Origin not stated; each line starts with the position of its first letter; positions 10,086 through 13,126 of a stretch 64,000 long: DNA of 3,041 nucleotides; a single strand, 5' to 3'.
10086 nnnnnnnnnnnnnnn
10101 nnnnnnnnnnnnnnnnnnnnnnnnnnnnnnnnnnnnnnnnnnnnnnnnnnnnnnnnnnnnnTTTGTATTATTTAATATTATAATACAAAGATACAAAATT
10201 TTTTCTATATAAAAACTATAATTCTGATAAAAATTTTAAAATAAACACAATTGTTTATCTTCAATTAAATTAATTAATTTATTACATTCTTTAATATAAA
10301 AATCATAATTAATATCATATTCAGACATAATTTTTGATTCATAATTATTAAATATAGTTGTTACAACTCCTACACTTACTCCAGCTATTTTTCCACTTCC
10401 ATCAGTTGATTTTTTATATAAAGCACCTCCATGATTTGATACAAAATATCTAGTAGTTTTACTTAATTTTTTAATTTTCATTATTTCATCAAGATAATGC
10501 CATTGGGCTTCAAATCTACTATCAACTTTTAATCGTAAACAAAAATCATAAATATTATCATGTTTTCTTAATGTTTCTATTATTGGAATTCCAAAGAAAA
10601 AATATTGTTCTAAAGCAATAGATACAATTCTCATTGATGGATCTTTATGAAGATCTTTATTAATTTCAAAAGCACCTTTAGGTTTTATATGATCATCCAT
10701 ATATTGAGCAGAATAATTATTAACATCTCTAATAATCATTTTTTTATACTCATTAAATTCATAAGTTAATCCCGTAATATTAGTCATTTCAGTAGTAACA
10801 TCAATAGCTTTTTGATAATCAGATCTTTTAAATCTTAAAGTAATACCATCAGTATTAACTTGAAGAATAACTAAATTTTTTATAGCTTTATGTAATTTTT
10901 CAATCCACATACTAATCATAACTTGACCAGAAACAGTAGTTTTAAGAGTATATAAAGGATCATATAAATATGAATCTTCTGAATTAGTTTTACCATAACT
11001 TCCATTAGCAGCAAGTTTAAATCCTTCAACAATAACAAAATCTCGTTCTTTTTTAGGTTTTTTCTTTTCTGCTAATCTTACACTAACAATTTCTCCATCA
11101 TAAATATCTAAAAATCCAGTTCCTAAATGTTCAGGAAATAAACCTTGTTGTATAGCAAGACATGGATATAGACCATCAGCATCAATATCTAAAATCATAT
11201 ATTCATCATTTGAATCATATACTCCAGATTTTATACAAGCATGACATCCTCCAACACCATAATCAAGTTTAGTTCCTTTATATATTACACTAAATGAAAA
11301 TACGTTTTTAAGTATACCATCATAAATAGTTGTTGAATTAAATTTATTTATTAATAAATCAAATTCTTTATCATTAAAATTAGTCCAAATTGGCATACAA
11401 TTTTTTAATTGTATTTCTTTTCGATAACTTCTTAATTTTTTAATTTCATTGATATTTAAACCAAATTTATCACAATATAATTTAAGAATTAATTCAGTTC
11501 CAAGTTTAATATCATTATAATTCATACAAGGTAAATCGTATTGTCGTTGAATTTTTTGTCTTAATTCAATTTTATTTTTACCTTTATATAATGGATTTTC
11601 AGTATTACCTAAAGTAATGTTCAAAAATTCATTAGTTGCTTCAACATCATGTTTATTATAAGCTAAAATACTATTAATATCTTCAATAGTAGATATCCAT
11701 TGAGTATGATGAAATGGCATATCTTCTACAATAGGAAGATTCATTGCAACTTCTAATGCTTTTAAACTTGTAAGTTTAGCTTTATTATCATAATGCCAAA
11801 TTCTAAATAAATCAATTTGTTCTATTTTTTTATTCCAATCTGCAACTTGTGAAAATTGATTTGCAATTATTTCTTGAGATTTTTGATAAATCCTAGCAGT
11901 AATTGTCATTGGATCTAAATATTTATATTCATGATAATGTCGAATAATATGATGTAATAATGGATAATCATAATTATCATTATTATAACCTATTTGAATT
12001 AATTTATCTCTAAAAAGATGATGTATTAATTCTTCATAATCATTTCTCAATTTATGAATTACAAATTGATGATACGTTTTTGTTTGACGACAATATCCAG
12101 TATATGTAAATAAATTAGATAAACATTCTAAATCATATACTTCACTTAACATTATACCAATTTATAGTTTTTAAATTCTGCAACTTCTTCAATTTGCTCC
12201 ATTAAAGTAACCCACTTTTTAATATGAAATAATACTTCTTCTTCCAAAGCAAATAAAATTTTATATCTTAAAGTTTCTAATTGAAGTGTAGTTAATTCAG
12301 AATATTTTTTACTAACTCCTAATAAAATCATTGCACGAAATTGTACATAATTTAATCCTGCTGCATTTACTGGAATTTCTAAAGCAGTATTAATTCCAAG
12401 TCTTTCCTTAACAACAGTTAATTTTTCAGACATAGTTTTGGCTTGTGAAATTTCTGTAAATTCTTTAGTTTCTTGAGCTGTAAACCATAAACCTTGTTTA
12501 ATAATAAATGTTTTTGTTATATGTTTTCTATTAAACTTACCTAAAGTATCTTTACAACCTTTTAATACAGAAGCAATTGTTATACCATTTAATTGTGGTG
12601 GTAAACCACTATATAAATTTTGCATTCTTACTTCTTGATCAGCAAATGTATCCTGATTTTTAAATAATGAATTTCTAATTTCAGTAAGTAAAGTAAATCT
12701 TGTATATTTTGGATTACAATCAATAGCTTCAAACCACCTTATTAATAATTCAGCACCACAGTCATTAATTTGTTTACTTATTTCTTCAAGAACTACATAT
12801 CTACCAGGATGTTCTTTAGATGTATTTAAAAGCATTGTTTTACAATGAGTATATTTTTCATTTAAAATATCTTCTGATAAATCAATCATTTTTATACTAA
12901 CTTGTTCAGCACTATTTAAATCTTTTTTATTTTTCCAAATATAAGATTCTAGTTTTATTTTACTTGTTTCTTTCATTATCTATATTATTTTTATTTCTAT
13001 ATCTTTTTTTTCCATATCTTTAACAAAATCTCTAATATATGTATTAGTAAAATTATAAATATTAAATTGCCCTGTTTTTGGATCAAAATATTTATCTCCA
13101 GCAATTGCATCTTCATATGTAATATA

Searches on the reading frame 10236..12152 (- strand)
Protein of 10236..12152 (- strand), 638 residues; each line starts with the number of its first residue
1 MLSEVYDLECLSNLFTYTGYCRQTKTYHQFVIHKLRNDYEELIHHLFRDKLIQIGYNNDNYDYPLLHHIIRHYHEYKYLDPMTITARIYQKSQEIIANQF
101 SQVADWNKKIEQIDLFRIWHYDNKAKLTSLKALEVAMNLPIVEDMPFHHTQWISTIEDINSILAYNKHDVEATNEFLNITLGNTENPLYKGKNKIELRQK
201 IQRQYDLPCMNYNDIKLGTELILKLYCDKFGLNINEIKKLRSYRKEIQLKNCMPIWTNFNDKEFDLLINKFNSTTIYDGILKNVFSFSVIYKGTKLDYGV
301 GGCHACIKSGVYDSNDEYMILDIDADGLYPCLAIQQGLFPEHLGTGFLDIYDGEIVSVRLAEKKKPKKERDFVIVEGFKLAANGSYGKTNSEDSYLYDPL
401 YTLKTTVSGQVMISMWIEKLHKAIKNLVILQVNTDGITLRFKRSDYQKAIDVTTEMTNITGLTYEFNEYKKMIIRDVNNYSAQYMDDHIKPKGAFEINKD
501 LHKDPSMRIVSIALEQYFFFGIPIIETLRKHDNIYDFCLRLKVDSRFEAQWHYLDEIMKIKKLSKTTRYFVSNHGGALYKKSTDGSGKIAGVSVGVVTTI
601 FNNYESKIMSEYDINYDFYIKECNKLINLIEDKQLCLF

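Call 17: search_protein_families(library=phrogs, proteins=[window:10236-12152:-], max_evalue=0.00001)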
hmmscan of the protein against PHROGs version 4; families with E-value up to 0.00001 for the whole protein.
window:10236-12152:- (638 aa): 3 families
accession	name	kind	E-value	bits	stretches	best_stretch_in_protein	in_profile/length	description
phrog_1252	-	DNA, RNA and nucleotide metabolism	1.7e-128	431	1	5-632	56-653/663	DNA polymerase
phrog_18505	-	DNA, RNA and nucleotide metabolism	1e-46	160.8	1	340-583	9-246/349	DNA polymerase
phrog_15833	-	DNA, RNA and nucleotide metabolism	4.5e-11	43.8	1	492-580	9-100/192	DNA polymerase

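Call 18: search_protein_families(library=pfam, proteins=[window:10236-12152:-], max_evalue=0.00001)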
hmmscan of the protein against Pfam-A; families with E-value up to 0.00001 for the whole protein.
window:10236-12152:- (638 aa): 0 families

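Call 38: search_dna_similar(query=window:10236-12152:-, collection=phages, mode=protein, max_evalue=1e-10, max_rows=15)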
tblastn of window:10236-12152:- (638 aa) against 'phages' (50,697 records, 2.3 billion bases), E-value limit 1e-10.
Records with a match: 797; places in all: 799; records where one place covers at least 80% of the query: 573.
Best place of each record, by identity: <60% 797.
By first word of the organism name: Rheinheimera 115; Pseudomonas 98; Vibrio 90; Klebsiella 77; Escherichia 56; uncultured 41; Rhodobacter 30; Flavobacterium 29; Rhizobium 27; Stenotrophomonas 22; and 56 more.
By host as written in the record: - 121; Rheinheimera sp. BAL341 115; Klebsiella pneumoniae 46; Pseudomonas aeruginosa 31; Rhodobacter capsulatus YW1 30; Escherichia coli 23; Stenotrophomonas maltophilia 14; Flavobacterium psychrophilum 950106-1/1 12; and 211 more.
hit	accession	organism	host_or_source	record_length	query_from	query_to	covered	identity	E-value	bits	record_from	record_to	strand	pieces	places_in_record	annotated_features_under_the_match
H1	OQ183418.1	Pseudomonas phage vB_PpS_SYP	Pseudomonas plecoglossicida XSDHY-P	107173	5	630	98%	33.2%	2e-38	306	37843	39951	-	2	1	putative DNA polymerase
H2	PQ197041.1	Morganella phage Henu15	Morganella morganii JX1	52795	5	633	99%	32.8%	6e-81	285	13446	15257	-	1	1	putative DNA polymerase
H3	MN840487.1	Proteus phage 2207-N35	Proteus mirabilis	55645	5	628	98%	32.9%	6e-82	288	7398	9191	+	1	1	DNA polymerase II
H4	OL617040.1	Flyfo podovirus Tbat2_2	Pteropus tonganus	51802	5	633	99%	32.6%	9e-81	285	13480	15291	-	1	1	putative DNA polymerase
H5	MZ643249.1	Proteus phage vB_PmiS_PM-CJR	Proteus sp.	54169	5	628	98%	32.8%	1e-81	287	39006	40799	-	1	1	3'-5' exonuclease related to the exonuclease domain of PolB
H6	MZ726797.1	Escherichia phage vB_EcoS_AVIO78A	Escherichia coli O78 Strain ECL23026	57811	5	627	98%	32.8%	3e-73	263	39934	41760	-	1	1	DNA polymerase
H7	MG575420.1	Proteus phage vB_PmiP_RS10pmA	Proteus mirabilis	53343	5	628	98%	32.7%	5e-82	288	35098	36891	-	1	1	DNA polymerase II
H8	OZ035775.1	Sashavirus BDX09P1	-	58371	5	627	98%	32.7%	8e-74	264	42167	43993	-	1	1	record has no annotation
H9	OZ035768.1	Sashavirus 536P12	-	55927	5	627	98%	32.7%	9e-73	261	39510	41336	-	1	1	record has no annotation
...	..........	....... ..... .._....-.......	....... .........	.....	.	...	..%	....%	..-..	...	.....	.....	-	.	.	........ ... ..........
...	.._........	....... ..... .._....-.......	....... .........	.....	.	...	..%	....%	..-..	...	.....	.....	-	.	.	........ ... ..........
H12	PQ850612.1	Escherichia phage KarinMuster_Bas82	Escherichia coli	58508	5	627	98%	32.6%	6e-73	261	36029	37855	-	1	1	DNA polymerase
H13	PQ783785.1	Escherichia phage PDP46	Escherichia coli HS(pFamp)R (ATCC ...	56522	5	627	98%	32.6%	8e-73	261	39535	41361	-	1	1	DNA polymerase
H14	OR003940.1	Phage DSL-LC05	Gammaproteobacteria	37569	5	626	97%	32.6%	5e-82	288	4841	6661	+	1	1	DNA polymerase family B | nucelotide kinase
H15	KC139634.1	Salmonella phage FSL SP-062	Salmonella enterica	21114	5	627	98%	32.4%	6e-73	261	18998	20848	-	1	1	DNA polymerase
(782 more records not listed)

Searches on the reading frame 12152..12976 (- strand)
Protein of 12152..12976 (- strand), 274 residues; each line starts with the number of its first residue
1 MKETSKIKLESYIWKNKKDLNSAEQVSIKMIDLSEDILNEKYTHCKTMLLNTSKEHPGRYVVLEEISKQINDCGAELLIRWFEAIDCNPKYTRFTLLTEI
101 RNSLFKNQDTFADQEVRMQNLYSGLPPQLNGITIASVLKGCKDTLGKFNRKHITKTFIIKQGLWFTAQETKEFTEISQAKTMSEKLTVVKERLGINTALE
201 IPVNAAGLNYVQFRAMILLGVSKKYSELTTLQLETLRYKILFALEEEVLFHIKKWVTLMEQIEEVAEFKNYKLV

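Call 17: search_protein_families(library=phrogs, proteins=[window:12152-12976:-], max_evalue=0.00001)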
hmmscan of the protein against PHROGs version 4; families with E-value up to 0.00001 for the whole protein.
window:12152-12976:- (274 aa): 0 families

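Call 18: search_protein_families(library=pfam, proteins=[window:12152-12976:-], max_evalue=0.00001)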
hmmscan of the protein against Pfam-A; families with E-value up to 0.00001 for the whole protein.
window:12152-12976:- (274 aa): 0 families

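Call 104: search_protein_families(library=pfam, proteins=[window:12152-12976:-], max_evalue=0.01)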
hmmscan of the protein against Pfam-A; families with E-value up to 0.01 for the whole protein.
window:12152-12976:- (274 aa): 1 family
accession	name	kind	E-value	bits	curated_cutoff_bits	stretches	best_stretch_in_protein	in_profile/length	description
PF22296.2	bAvd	-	0.0079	17.1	40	0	210-265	38-96/107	bAvd-like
